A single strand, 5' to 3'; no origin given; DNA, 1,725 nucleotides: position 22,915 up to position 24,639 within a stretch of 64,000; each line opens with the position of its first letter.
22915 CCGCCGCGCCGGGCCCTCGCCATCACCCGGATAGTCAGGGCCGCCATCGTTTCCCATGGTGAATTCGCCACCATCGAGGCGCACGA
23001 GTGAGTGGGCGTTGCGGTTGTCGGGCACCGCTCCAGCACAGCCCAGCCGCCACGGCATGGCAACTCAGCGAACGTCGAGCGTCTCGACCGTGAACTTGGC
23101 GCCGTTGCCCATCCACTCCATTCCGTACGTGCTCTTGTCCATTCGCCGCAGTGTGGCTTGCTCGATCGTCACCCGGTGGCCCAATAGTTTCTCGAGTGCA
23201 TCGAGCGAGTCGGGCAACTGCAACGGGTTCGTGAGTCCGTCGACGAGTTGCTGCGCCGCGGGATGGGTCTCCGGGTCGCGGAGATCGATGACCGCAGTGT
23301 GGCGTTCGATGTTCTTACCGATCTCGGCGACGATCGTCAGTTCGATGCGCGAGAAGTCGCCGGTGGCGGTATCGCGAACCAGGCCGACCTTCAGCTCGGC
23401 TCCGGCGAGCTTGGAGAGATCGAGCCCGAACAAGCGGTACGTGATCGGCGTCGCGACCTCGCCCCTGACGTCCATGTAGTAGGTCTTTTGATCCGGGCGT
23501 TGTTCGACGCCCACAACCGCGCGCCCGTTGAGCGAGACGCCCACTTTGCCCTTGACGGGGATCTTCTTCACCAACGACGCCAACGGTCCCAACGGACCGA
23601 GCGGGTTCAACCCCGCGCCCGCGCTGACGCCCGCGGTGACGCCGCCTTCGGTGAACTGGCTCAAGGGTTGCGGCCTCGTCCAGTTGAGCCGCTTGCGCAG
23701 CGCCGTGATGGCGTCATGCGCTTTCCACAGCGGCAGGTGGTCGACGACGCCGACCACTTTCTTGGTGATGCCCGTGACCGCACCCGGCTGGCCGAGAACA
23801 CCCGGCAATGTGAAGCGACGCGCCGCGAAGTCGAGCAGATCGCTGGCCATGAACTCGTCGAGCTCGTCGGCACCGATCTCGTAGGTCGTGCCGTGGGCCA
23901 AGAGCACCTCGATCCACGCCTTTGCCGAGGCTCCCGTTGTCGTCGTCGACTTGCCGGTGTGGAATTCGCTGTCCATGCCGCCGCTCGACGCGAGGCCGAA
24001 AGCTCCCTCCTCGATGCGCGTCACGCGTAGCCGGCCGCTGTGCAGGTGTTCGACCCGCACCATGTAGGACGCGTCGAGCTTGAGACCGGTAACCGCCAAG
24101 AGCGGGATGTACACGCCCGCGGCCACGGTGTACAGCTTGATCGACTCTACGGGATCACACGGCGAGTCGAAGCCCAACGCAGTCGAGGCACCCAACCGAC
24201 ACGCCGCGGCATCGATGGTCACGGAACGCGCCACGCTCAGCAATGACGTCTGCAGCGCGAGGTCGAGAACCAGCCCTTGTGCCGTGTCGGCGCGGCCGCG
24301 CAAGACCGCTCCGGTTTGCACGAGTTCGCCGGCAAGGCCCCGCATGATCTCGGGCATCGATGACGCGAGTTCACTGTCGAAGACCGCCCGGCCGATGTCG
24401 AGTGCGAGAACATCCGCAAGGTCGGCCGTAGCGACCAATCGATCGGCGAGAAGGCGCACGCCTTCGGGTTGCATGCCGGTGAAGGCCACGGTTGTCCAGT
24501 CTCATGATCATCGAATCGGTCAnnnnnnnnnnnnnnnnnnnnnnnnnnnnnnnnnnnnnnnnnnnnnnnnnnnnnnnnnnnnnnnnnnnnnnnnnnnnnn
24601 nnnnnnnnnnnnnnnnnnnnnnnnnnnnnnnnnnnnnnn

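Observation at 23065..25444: Orphan WXG100-like trio: an enlarged WXG protein, a small helical protein and a 474-aa unknown protein sharing an N-terminal motif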

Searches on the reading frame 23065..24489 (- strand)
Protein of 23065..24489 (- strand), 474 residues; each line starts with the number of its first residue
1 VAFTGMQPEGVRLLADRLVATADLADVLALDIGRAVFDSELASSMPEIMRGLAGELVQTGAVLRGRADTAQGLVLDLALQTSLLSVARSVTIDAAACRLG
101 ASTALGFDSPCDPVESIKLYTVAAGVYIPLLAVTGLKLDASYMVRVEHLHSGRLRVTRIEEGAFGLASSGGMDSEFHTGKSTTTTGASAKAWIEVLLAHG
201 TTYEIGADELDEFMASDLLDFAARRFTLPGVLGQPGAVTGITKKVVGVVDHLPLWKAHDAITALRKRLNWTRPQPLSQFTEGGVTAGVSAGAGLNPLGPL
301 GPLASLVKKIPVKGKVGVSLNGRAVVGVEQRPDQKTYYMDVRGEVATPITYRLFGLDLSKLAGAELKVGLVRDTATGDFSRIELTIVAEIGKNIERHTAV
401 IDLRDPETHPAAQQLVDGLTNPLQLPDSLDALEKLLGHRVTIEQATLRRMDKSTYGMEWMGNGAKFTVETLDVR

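Call 3: search_protein_families(library=pfam, proteins=[window:23065-24489:-], max_evalue=10)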
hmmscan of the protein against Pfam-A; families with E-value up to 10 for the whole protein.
window:23065-24489:- (474 aa): 0 families

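Call 4: search_protein_families(library=ncbifam, proteins=[window:23065-24489:-], max_evalue=10)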
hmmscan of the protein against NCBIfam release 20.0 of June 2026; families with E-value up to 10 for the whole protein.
window:23065-24489:- (474 aa): 0 families

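Call 5: find_homologous_proteins(query=window:23065-24489:-)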
Query window:23065-24489:- (474 aa): 27 proteins with E <= 0.001 among 8000 candidates.
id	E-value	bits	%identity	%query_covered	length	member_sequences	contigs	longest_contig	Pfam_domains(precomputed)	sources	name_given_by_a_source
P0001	0.0e+0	1031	100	100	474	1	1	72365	-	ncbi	ncbi:MAG: hypothetical protein ABI658_04035 [Acidimicrobiales bacterium]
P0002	5.1e-255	864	84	99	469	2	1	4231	-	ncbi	-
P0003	2.6e-251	852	81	100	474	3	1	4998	-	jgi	jgi:hypothetical protein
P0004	5.1e-229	779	75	100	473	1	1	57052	-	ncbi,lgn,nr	ncbi:MAG TPA: hypothetical protein VM282_24575 [Acidimicrobiales bacterium]|nr:hypothetical protein 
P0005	3.8e-224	763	73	100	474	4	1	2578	-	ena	-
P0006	9.2e-222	755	73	100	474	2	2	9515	-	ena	-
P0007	4.3e-221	753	71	100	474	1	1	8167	-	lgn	-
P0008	2.0e-220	750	74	100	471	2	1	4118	-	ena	-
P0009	1.6e-216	737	72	100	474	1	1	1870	-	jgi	jgi:hypothetical protein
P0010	3.1e-215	733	71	100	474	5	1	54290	-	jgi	jgi:hypothetical protein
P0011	1.4e-193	662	79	78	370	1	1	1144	-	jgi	jgi:hypothetical protein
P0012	1.4e-186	639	63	100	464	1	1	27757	-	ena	-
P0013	8.8e-179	613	61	100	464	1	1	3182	-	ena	-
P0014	3.1e-178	611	61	100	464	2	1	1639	-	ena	-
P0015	3.6e-164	565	57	100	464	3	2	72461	-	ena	-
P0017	2.2e-148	513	53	100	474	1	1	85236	-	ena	-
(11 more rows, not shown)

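Call 6: find_encoding_contigs(protein=window:23065-24489:-, flank=10000, max_places=6)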
Protein window:23065-24489:- (474 aa): no gene with exactly this product is on record in the collection.

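Call 7: find_encoding_contigs(protein=P0004, flank=8000, max_places=2)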
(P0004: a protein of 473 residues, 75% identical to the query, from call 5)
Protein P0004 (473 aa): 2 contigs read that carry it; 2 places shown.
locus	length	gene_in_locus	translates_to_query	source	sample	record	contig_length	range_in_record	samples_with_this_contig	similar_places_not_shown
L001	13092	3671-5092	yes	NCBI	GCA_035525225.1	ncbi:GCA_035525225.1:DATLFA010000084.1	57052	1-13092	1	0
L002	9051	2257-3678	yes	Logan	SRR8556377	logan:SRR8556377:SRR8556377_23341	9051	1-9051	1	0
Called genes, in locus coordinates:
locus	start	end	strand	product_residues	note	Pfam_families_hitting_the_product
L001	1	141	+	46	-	?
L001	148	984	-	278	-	PF00378:ECH_1, PF16113:ECH_2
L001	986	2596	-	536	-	PF00890:FAD_binding_2 (weak), PF01266:DAO, PF01494:FAD_binding_3, PF12831:FAD_oxidored (weak), PF16901:DAO_C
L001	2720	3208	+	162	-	-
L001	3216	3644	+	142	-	-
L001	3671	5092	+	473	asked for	-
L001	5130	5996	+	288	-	PF03781:FGE-sulfatase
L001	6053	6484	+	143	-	-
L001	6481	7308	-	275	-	PF02668:TauD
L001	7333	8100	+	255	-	PF00596:Aldolase_II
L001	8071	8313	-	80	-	-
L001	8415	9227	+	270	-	PF01315:Ald_Xan_dh_C (weak), PF02738:MoCoBD_1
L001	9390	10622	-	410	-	-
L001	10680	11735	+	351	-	PF01636:APH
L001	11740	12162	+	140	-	-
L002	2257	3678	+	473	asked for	-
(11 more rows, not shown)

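Call 8: find_encoding_contigs(protein=P0017, flank=8000, max_places=2)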
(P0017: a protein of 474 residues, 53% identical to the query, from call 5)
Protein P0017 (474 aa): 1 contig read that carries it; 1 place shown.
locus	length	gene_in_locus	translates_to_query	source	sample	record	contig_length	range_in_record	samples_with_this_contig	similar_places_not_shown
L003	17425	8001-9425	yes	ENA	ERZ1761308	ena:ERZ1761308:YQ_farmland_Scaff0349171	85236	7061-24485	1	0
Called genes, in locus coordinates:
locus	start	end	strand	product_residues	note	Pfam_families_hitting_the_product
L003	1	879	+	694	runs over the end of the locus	PF00676:E1_dh, PF02779:Transket_pyr, PF02780:Transketolase_C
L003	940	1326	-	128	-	PF01042:Ribonuc_L-PSP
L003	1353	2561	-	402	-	PF02515:CoA_transf_3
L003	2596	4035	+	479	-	PF07690:MFS_1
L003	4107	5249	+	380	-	PF00355:Rieske, PF00848:Ring_hydroxyl_A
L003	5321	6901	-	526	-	PF01494:FAD_binding_3 (weak), PF00890:FAD_binding_2 (weak), PF01266:DAO, PF12831:FAD_oxidored (weak), PF16901:DAO_C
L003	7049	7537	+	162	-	-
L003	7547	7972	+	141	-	-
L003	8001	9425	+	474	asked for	-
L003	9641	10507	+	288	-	PF03781:FGE-sulfatase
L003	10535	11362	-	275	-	PF02668:TauD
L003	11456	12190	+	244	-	PF00596:Aldolase_II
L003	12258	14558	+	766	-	PF01315:Ald_Xan_dh_C, PF02738:MoCoBD_1, PF20256:MoCoBD_2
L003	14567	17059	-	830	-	PF01757:Acyl_transf_3, PF00144:Beta-lactamase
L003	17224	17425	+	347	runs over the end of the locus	PF02230:Abhydrolase_2, PF12146:Hydrolase_4 (faint)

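Call 9: find_encoding_contigs(protein=P0015, flank=8000, max_places=2)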
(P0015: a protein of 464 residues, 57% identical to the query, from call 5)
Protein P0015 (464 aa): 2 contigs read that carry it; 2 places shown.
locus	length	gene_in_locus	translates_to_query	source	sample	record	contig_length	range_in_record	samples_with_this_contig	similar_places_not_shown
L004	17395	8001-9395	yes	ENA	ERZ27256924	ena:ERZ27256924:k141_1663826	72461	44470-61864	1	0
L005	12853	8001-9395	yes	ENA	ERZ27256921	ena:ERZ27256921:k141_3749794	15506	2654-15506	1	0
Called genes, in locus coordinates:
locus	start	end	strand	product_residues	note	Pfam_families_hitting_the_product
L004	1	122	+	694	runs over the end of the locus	PF00676:E1_dh, PF02779:Transket_pyr, PF02780:Transketolase_C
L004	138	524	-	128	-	PF01042:Ribonuc_L-PSP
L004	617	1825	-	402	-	PF02515:CoA_transf_3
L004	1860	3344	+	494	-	PF07690:MFS_1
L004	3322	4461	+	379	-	PF00355:Rieske, PF00848:Ring_hydroxyl_A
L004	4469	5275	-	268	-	PF00378:ECH_1, PF16113:ECH_2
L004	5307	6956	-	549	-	PF00890:FAD_binding_2 (weak), PF01266:DAO, PF01494:FAD_binding_3, PF12831:FAD_oxidored, PF16901:DAO_C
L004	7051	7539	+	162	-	-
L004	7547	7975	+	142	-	-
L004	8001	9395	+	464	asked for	-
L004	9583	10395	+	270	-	PF03781:FGE-sulfatase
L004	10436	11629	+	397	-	-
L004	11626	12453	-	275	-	PF02668:TauD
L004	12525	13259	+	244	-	PF00596:Aldolase_II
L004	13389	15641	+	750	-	PF01315:Ald_Xan_dh_C, PF02738:MoCoBD_1, PF20256:MoCoBD_2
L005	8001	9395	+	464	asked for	-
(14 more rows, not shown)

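Call 20: predict_structure(alignment_id=A1)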
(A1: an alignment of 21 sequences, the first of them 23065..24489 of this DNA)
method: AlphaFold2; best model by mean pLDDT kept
length: 474 residues; sequences in the alignment: 21
mean_pLDDT: 67.2   pTM: 0.59
mean pLDDT of the five models: 67.2, 66.8, 60.2, 55.8, 53.6
residues with pLDDT >= 90: 0; 70-90: 280; 50-70: 104; < 50: 90
segments of 3 or more residues with pLDDT < 50: 1-4, 87-109, 226-254, 295-314, 348-360
pLDDT, mean of each block of 10 residues (from residue 1): 52 74 74 66 66 73 74 67 53 38 43 79 82 79 85 83 82 72 68 84 81 77 48 35 35 48 64 78 78 52 44 55 78 73 60 39 70 71 75 75 73 75 68 70 75 78 82 79
secondary structure, 60 per line:
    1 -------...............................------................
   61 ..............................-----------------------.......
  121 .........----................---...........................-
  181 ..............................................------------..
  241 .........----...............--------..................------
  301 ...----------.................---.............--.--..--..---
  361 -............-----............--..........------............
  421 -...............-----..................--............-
elements in order: H8-38 H45-90 E114-129 E134-149 E153-179 E181-206 H207-226 H239-249 H254-268 E277-294 E314-330 E334-346 E362-373 E379-390 E393-402 H409-420 H422-436 E442-459 E462-473

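Call 25: fold_search(model_id=the predicted structure, library=pdb)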
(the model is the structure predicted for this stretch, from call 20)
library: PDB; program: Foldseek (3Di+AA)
matches with E <= 10: 789; with E <= 0.001: 9
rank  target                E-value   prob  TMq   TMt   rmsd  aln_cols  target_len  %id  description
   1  1t16_A                5.6e-05  0.30  0.10  0.10  24.3       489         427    9  Crystal structure of the bacterial fatty acid transporter FadL from Escherichia coli (released 2004-06-15)
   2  4mee                  2.1e-04  0.97  0.20  0.29  17.9       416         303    6  Crystal structure of the transport unit of the autotransporter AIDA-I from Escherichia coli (released 2014-06-04)
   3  2r4o_A                3.0e-04  0.66  0.15  0.17  24.6       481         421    8  Crystal structure of the long-chain fatty acid transporter FadL mutant delta NPA (released 2008-09-16)
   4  2r4n_A                3.0e-04  0.44  0.13  0.15  24.9       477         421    8  Crystal structure of the long-chain fatty acid transporter FadL mutant N33A (released 2008-09-16)
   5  3dwn_A                4.0e-04  0.30  0.11  0.12  23.2       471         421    8  Crystal structure of the long-chain fatty acid transporter FadL mutant A77E/S100R (released 2008-12-16)
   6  2r4l_B                5.6e-04  0.33  0.12  0.14  23.9       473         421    9  Crystal structure of the long-chain fatty acid transporter FadL mutant P34A (released 2008-09-16)
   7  3pgs_A                5.9e-04  0.33  0.12  0.13  23.3       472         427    8  Phe3Gly mutant of EcFadL (released 2011-05-25)
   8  2r88_A                7.4e-04  0.15  0.10  0.11  23.5       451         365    8  Crystal structure of the long-chain fatty acid transporter FadL mutant delta S3 kink (released 2008-09-23)
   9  3slo                  8.3e-04  0.30  0.12  0.16  25.7       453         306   10  Pre-cleavage Structure of the Autotransporter EspP - N1023D mutant (released 2011-11-16)
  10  3pgs_B                1.2e-03  0.47  0.15  0.16  23.5       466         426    9  Phe3Gly mutant of EcFadL (released 2011-05-25)
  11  3slt                  1.2e-03  0.25  0.12  0.17  21.9       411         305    9  Pre-cleavage Structure of the Autotransporter EspP - N1023S Mutant (released 2011-11-16)
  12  2x9k                  1.4e-03  0.16  0.10  0.14  21.8       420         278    5  Structure of a E.coli porin (released 2011-01-26)
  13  3a2s_X                1.5e-03  0.20  0.12  0.14  22.8       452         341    8  Crystal Structure of outer membrane protein PorB from Neisseria meningitidis in complex with sucrose (released 2010-04-07)
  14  1t1l_A                1.6e-03  0.35  0.13  0.15  24.1       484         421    9  Crystal structure of the long-chain fatty acid transporter FadL (released 2004-06-15)
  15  9b8a                  1.8e-03  0.33  0.15  0.14  31.7       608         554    9  Cryo-EM structure of E. coli cellulose synthase subunit C (released 2025-02-19)
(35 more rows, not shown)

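Call 59: search_protein_representatives(alignment_id=A1)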
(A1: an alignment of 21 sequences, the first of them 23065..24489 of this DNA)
Query: 21 sequences, 464 profile positions. Proteins with E-value up to 0.001 (for the whole library): 46; up to 1e-10: 14; up to 1e-30: 9. The best 46 are listed.
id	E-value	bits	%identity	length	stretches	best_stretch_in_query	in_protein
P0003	1.1e-243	825.5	-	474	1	1-464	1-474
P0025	2.0e-159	547.6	-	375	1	1-341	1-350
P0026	1.2e-124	432.9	-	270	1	195-464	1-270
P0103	5.7e-96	338.4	-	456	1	2-464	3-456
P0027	2.7e-79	283.4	-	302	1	1-174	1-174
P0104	5.3e-64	233.0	-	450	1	2-461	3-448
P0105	7.8e-54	199.5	-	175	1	24-187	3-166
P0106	2.6e-52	194.5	-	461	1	4-459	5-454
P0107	9.2e-45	169.6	-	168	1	132-248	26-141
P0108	4.5e-28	114.6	-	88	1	1-80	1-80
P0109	5.0e-21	91.3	-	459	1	130-461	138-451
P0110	2.0e-17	79.5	-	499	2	2-221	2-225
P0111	3.3e-16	75.5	-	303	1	243-302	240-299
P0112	6.8e-11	57.9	-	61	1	6-61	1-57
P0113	6.0e-10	54.8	-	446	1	117-450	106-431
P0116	3.9e-07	45.5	-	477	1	134-451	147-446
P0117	4.6e-07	45.3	-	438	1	90-218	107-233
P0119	1.3e-06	43.9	-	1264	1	1-82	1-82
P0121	2.5e-06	42.9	-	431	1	128-420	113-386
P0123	3.3e-06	42.5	-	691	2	1-78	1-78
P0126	1.0e-05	40.9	-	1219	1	1-85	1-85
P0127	1.9e-05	40.0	-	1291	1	1-79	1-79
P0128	1.9e-05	40.0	-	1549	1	1-88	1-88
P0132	5.5e-05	38.5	-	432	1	138-428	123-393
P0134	6.6e-05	38.2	-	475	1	138-310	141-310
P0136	8.3e-05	37.9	-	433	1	132-449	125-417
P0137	8.8e-05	37.8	-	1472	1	1-79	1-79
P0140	1.9e-04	36.6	-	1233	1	1-78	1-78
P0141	2.2e-04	36.4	-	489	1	118-217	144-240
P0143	6.2e-04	35.0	-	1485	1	1-84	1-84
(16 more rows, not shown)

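Call 62: search_protein_families(library=pfam, proteins=[P0113, P0121, P0132, P0136, P0134, P0141, P0116, P0109, P0117, P0110], max_evalue=0.01)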
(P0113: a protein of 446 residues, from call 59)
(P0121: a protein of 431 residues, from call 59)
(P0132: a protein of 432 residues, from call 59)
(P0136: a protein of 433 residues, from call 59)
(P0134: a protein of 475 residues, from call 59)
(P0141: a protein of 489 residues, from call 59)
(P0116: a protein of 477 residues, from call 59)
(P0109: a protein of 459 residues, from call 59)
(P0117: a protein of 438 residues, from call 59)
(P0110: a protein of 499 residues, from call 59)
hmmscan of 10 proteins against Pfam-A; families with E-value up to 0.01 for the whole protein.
P0113 (446 aa): 0 families

P0121 (431 aa): 0 families

P0132 (432 aa): 1 family
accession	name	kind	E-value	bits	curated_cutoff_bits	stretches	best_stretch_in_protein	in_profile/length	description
PF06013.18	WXG100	-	0.0092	16.7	27.3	0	5-79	4-79/86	Proteins of 100 residues with WXG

P0136 (433 aa): 0 families

P0134 (475 aa): 1 family
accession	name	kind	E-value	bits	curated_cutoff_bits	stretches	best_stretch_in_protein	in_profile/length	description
PF25547.1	WXG100_2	-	0.0069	16.8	27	0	7-80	27-103/150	WXG100 like domain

P0141 (489 aa): 0 families

P0116 (477 aa): 0 families

P0109 (459 aa): 0 families

P0117 (438 aa): 0 families

P0110 (499 aa): 0 families

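Call 63: search_protein_families(library=pfam, proteins=[P0119, P0126, P0127, P0128, P0137, P0140, P0123], max_evalue=0.001)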
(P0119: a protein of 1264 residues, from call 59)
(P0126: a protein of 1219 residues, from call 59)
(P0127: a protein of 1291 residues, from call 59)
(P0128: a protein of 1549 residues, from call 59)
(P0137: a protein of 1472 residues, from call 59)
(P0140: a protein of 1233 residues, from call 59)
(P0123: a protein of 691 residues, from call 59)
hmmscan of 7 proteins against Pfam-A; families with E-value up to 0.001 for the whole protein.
P0119 (1264 aa): 0 families

P0126 (1219 aa): 1 family
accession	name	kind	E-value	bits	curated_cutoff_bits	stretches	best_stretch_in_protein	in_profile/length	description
PF16754.10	Pesticin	-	7.8e-43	146.5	25.8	1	1023-1180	2-155/156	Bacterial toxin homologue of phage lysozyme, C-term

P0127 (1291 aa): 0 families

P0128 (1549 aa): 0 families

P0137 (1472 aa): 1 family
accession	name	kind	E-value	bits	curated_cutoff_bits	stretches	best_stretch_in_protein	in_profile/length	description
PF16754.10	Pesticin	-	1.7e-43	148.7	25.8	1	933-1090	2-155/156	Bacterial toxin homologue of phage lysozyme, C-term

P0140 (1233 aa): 0 families

P0123 (691 aa): 0 families

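Call 68: find_related_loci(query=A4, collection=metagenome_contigs, flank=10000)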
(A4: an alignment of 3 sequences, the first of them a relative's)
Query A4 (446 aa) in metagenome_contigs; peptide patterns used: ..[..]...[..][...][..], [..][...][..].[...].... (x = any residue, [..] = any of these).
245 stretches matched a pattern; 3 encode a relative of the query (tblastn E <= 1e-3); 3 distinct loci.
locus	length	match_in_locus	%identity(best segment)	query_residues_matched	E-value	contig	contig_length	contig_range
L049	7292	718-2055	100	1-446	0e+0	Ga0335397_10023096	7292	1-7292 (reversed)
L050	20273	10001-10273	33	3-93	3e-11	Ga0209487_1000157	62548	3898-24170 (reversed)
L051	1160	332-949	28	1-85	5e-8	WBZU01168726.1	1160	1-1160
